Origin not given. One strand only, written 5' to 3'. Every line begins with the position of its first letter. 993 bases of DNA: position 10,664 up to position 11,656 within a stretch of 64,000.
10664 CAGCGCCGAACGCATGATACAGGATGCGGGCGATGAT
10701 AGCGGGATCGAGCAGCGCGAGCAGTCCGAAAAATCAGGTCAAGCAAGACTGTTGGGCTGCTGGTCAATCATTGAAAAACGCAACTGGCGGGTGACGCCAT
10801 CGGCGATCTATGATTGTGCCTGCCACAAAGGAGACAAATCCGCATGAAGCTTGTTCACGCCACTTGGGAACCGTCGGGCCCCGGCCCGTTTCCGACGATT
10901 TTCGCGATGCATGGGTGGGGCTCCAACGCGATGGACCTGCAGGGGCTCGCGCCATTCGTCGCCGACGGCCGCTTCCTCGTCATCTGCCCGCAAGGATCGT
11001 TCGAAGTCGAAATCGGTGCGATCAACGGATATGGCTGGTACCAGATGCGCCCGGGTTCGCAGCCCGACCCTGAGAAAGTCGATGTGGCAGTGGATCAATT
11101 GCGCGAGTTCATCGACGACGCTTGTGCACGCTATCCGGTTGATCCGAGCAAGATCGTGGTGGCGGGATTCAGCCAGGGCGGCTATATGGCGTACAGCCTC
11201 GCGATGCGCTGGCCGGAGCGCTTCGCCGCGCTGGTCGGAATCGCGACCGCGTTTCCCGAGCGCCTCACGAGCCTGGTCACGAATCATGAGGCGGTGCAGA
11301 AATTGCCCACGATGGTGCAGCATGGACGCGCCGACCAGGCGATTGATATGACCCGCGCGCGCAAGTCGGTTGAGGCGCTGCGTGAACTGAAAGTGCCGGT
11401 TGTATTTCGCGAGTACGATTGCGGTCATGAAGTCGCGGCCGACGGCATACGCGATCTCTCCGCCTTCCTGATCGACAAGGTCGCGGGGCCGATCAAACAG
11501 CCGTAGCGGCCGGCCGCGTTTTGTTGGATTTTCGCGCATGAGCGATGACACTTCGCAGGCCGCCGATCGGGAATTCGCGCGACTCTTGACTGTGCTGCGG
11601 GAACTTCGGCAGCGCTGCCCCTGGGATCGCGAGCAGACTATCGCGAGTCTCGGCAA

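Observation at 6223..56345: Dense, previously undescribed family of modular intergenic repeats (6 loci in 64 kb)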

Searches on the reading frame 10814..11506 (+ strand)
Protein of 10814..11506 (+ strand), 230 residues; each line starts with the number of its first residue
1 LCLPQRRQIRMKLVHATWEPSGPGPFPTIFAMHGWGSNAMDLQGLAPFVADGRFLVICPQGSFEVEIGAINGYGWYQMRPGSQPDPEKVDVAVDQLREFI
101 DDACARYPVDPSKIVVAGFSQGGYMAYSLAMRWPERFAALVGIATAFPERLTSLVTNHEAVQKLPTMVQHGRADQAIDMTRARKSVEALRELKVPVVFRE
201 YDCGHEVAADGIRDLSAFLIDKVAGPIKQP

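Call 10: search_protein_families(library=pfam, proteins=[window:10814-11506:+])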
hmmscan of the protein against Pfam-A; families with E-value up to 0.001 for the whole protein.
window:10814-11506:+ (230 aa): 11 families
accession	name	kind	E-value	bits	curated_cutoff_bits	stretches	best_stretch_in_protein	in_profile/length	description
PF02230.22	Abhydrolase_2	-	1.3e-18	68.1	23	1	28-219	16-213/217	Phospholipase/Carboxylesterase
PF00326.27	Peptidase_S9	-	4.6e-10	39.8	22.6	1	91-142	43-94/213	Prolyl oligopeptidase family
PF12146.15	Hydrolase_4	-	5e-10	39.5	27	1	82-150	48-114/239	Serine aminopeptidase, S33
PF01738.24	DLH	-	3.8e-07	30.3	21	1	92-207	77-188/217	Dienelactone hydrolase family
PF00561.26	Abhydrolase_1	-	8.4e-07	29.3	25.8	1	85-155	44-108/245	alpha/beta hydrolase fold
PF07859.19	Abhydrolase_3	-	9e-07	29.3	25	1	84-160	44-119/210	alpha/beta hydrolase fold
PF03959.19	FSH1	-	1.7e-06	28.3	21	1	68-205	65-199/211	Serine hydrolase (FSH1)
PF20434.5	BD-FAE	-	1.8e-05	24.8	26.8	0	98-131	75-108/215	BD-FAE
PF07224.18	Chlorophyllase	-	3.1e-05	23.4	26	0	110-143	114-150/301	Chlorophyllase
PF00756.26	Esterase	-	5.4e-05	23.5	22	1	24-139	22-142/251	Putative esterase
PF12697.13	Abhydrolase_6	-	0.00016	22.8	26.3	1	33-154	5-101/217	Alpha/beta hydrolase family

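Call 76: find_encoding_contigs(protein=window:10844-11506:+, flank=700, max_places=10)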
Protein window:10844-11506:+ (220 aa): 24 contigs read that carry it; 6 places shown.
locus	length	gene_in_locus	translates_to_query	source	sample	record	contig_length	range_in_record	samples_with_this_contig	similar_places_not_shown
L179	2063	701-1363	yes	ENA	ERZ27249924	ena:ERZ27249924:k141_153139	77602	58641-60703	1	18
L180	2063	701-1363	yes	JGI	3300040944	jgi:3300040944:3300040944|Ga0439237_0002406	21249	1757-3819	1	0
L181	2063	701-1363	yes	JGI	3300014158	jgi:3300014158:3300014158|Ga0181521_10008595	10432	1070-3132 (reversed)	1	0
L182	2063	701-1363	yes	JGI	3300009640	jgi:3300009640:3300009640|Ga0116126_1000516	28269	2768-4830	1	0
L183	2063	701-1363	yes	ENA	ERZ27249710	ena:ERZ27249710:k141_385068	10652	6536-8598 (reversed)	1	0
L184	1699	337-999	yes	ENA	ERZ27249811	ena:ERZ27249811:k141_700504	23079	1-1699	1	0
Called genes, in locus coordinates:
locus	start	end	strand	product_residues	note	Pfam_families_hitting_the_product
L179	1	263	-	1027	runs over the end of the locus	PF02366:PMT, PF13231:PMT_2, PF02366:PMT, PF16192:PMT_4TMC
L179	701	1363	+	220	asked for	PF01738:DLH (weak), PF02230:Abhydrolase_2, PF03959:FSH1 (weak), PF00561:Abhydrolase_1 (weak), PF12146:Hydrolase_4 (weak), PF00326:Peptidase_S9 (weak), PF07859:Abhydrolase_3 (weak), PF20434:BD-FAE (faint)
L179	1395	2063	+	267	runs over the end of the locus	PF01503:PRA-PH (faint), PF03819:MazG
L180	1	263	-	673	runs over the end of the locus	?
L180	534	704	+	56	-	-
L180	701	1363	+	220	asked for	PF01738:DLH (weak), PF02230:Abhydrolase_2, PF03959:FSH1 (weak), PF00561:Abhydrolase_1 (weak), PF12146:Hydrolase_4 (weak), PF00326:Peptidase_S9 (weak), PF07859:Abhydrolase_3 (weak), PF20434:BD-FAE (faint)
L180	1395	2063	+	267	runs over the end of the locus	PF01503:PRA-PH (faint), PF03819:MazG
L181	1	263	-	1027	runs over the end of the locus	PF02366:PMT, PF13231:PMT_2, PF02366:PMT, PF16192:PMT_4TMC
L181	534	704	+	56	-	-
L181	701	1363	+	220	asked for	PF01738:DLH (weak), PF02230:Abhydrolase_2, PF03959:FSH1 (weak), PF00561:Abhydrolase_1 (weak), PF12146:Hydrolase_4 (weak), PF00326:Peptidase_S9 (weak), PF07859:Abhydrolase_3 (weak), PF20434:BD-FAE (faint)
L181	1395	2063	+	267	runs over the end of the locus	PF01503:PRA-PH (faint), PF03819:MazG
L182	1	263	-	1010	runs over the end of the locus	?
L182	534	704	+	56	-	-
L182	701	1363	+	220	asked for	PF01738:DLH (weak), PF02230:Abhydrolase_2, PF03959:FSH1 (weak), PF00561:Abhydrolase_1 (weak), PF12146:Hydrolase_4 (weak), PF00326:Peptidase_S9 (weak), PF07859:Abhydrolase_3 (weak), PF20434:BD-FAE (faint)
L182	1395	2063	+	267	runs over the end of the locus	PF01503:PRA-PH (faint), PF03819:MazG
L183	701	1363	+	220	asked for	PF01738:DLH (weak), PF02230:Abhydrolase_2, PF03959:FSH1 (weak), PF00561:Abhydrolase_1 (weak), PF12146:Hydrolase_4 (weak), PF00326:Peptidase_S9 (weak), PF07859:Abhydrolase_3 (weak), PF20434:BD-FAE (faint)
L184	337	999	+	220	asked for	PF01738:DLH (weak), PF02230:Abhydrolase_2, PF03959:FSH1 (weak), PF00561:Abhydrolase_1 (weak), PF12146:Hydrolase_4 (weak), PF00326:Peptidase_S9 (weak), PF07859:Abhydrolase_3 (weak), PF20434:BD-FAE (faint)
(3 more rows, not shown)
